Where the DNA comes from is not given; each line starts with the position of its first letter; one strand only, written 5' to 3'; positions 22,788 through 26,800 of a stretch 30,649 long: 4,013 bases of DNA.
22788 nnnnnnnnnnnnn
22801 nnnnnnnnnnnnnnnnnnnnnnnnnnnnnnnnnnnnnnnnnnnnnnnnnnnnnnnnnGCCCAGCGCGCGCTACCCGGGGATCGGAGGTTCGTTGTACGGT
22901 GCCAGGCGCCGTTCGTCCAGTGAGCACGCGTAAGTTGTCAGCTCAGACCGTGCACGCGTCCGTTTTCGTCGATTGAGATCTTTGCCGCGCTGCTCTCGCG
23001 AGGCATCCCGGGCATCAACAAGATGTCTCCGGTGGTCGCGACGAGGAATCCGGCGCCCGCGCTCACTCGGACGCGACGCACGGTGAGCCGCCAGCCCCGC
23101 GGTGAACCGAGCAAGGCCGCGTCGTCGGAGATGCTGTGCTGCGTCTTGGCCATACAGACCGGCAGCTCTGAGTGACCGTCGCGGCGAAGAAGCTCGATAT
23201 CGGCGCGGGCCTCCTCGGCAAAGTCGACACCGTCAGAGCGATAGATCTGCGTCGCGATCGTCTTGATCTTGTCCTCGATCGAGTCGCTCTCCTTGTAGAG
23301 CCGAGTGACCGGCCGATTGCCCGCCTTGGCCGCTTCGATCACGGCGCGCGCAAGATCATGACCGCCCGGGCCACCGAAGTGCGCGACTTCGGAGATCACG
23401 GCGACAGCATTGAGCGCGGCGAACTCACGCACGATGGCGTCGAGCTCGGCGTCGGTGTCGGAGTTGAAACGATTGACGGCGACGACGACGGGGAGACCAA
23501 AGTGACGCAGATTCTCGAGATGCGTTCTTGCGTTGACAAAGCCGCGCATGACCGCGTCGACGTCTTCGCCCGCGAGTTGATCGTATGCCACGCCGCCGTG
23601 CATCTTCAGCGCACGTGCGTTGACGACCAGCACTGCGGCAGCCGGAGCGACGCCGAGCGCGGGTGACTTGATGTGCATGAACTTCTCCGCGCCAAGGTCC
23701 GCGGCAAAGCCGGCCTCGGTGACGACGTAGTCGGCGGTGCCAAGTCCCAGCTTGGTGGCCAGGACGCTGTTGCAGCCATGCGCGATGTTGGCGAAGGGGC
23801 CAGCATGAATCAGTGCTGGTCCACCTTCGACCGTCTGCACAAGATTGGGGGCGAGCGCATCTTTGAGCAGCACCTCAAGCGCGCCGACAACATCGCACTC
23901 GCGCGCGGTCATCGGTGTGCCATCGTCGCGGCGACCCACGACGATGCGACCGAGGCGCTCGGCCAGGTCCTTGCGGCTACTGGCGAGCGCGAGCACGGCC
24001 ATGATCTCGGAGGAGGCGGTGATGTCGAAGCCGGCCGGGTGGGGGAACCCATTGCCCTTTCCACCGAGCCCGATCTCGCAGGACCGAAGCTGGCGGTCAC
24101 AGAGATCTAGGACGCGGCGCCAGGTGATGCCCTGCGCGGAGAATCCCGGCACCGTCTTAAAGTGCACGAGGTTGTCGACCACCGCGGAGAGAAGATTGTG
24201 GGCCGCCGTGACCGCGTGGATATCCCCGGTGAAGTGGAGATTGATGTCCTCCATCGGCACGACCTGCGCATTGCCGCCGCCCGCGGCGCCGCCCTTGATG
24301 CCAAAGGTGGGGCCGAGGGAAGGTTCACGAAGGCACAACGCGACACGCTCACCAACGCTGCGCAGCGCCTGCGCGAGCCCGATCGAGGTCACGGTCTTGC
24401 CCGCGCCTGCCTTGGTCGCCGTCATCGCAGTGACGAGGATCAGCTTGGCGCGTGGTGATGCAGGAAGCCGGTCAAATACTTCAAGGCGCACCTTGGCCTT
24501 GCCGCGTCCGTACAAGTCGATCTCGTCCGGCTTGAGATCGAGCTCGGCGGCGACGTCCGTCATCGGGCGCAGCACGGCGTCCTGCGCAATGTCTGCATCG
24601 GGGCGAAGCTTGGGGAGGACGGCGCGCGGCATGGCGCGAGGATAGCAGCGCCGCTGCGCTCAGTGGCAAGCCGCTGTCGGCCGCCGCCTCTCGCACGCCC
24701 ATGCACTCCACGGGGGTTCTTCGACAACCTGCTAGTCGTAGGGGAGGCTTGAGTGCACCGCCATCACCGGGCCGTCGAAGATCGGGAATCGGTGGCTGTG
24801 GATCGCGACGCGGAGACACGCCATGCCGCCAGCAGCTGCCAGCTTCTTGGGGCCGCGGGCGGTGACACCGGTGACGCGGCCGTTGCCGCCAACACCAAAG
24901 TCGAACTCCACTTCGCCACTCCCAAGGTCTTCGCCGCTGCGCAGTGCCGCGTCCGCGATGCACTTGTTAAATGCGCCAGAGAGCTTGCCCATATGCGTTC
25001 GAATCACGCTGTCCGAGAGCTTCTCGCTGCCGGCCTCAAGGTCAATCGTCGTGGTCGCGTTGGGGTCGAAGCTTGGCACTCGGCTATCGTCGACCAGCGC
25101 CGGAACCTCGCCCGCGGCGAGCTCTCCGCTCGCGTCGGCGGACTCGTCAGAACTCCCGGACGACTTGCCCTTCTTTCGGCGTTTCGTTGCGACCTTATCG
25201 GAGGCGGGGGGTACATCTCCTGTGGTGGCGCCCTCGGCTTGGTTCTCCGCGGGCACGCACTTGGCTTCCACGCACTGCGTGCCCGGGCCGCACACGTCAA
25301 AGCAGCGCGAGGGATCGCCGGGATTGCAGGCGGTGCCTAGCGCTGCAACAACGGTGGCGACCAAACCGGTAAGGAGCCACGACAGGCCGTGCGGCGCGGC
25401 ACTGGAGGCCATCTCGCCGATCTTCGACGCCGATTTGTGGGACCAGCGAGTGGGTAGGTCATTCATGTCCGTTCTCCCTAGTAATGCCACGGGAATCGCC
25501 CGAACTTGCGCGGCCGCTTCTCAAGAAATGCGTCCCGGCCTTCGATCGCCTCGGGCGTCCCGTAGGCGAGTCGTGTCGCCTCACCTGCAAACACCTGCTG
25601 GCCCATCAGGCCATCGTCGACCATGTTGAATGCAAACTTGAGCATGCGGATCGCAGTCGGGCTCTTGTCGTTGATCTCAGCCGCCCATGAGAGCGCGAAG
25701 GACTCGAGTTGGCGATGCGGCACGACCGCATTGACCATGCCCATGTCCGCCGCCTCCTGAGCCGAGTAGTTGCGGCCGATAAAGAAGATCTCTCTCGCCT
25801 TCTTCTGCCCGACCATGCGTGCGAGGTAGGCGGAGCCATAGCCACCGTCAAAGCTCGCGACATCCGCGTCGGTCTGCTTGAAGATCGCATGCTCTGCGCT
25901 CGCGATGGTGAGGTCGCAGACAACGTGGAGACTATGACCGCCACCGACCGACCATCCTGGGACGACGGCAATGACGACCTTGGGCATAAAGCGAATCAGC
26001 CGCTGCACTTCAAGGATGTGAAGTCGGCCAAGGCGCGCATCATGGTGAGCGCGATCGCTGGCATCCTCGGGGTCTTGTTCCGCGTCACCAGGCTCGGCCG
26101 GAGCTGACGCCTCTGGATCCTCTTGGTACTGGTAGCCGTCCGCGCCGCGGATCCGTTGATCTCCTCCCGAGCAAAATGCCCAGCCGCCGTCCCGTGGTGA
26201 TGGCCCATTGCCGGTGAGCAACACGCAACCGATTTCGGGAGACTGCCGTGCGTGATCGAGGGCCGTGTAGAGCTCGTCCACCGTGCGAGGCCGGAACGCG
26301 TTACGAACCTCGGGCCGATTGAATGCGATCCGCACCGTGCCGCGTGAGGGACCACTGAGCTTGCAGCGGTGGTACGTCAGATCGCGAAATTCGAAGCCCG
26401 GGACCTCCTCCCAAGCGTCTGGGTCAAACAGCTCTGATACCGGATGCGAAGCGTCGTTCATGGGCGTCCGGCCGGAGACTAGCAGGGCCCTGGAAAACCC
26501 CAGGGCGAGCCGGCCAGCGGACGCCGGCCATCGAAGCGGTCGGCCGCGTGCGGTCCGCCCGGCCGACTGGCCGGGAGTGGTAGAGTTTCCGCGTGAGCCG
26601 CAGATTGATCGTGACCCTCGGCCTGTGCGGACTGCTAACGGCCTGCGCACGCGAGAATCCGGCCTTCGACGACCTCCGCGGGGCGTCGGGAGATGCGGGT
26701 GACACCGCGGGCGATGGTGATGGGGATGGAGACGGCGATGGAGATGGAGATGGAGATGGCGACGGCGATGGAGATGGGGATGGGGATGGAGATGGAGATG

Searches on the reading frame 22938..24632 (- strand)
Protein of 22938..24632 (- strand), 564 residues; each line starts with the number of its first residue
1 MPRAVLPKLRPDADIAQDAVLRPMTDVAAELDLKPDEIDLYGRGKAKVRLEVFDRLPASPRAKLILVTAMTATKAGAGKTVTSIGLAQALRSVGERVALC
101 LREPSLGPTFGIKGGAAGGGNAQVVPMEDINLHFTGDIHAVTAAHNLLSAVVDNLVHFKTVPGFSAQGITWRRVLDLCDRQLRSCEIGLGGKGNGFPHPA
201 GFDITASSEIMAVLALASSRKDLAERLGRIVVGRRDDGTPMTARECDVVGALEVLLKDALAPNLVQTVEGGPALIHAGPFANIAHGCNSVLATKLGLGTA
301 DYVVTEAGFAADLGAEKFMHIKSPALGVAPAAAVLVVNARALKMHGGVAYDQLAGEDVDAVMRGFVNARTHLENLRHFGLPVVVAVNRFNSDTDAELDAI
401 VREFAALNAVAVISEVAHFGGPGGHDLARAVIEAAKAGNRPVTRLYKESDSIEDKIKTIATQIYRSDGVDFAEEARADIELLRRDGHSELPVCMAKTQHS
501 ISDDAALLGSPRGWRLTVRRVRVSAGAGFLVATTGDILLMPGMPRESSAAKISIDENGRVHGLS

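Call 17: search_protein_families(library=pfam, proteins=[window:22938-24632:-], max_evalue=0.001)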
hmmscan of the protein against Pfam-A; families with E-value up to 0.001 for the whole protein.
window:22938-24632:- (564 aa): 2 families
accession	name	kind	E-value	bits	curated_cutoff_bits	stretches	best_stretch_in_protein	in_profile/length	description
PF01268.25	FTHFS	-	1e-227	757.3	27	1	12-564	3-556/556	Formate--tetrahydrofolate ligase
PF01656.29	CbiA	-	3.1e-06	27.6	25.4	1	69-392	2-86/125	CobQ/CobB/MinD/ParA nucleotide binding domain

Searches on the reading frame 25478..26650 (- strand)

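Call 35: search_protein_families(library=ncbifam, proteins=[window:25478-26650:-], max_evalue=0.01)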
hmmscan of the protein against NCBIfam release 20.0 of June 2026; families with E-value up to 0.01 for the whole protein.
window:25478-26650:- (390 aa): 70 families (the best 25 are shown)
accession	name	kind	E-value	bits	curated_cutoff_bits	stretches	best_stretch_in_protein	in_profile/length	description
NF006186.0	PRK08321.1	equivalog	1.1e-167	557.1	378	1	70-390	4-302/302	1,4-dihydroxy-2-naphthoyl-CoA synthase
TIGR01929.1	menB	equivalog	1.5e-117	391.8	342.7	1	89-386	2-259/259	1,4-dihydroxy-2-naphthoyl-CoA synthase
NF005637.0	PRK07396.1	equivalog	2.7e-98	328.7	380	2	203-388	87-271/273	1,4-dihydroxy-2-naphthoyl-CoA synthase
TIGR03210.1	badI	equivalog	1.6e-62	211.2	467.6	2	210-384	81-254/256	2-ketocyclohexanecarboxyl-CoA hydrolase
NF046063.1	oxepin_alt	equivalog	3e-34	118.6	300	2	200-380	74-252/254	oxepin-CoA hydrolase, alternative type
NF051848.1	EnCoAHydtEchA19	equivalog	1.1e-33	116.9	400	1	106-383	11-255/258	enoyl-CoA hydratase EchA19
NF006140.0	PRK08290.1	subfamily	9.4e-33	113.6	280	1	104-351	17-246/292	enoyl-CoA hydratase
NF005700.0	PRK07511.1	subfamily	2.2e-32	112.7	274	2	206-383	83-258/260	enoyl-CoA hydratase family protein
NF005802.0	PRK07657.1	equivalog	1.1e-31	110.4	363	2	212-381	86-255/260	enoyl-CoA hydratase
NF004840.0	PRK06190.1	equivalog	8.9e-31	107.4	253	2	214-359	87-231/260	enoyl-CoA hydratase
NF004475.0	PRK05809.1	subfamily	1.3e-29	103.5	394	2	214-383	88-257/260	short-chain-enoyl-CoA hydratase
NF042430.2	EnCoAhydt_DpgD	equivalog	7e-29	101.1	400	2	222-382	94-254/258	enoyl-CoA-hydratase DpgD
NF006008.0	PRK08139.1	equivalog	1.1e-28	100.5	313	1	103-383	19-263/266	enoyl-CoA hydratase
NF004517.0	PRK05862.1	equivalog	5.2e-28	98.2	396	2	220-383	91-254/257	enoyl-CoA hydratase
NF006699.0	PRK09245.1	subfamily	1.8e-27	96.3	354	2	223-383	103-263/266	crotonase/enoyl-CoA hydratase family protein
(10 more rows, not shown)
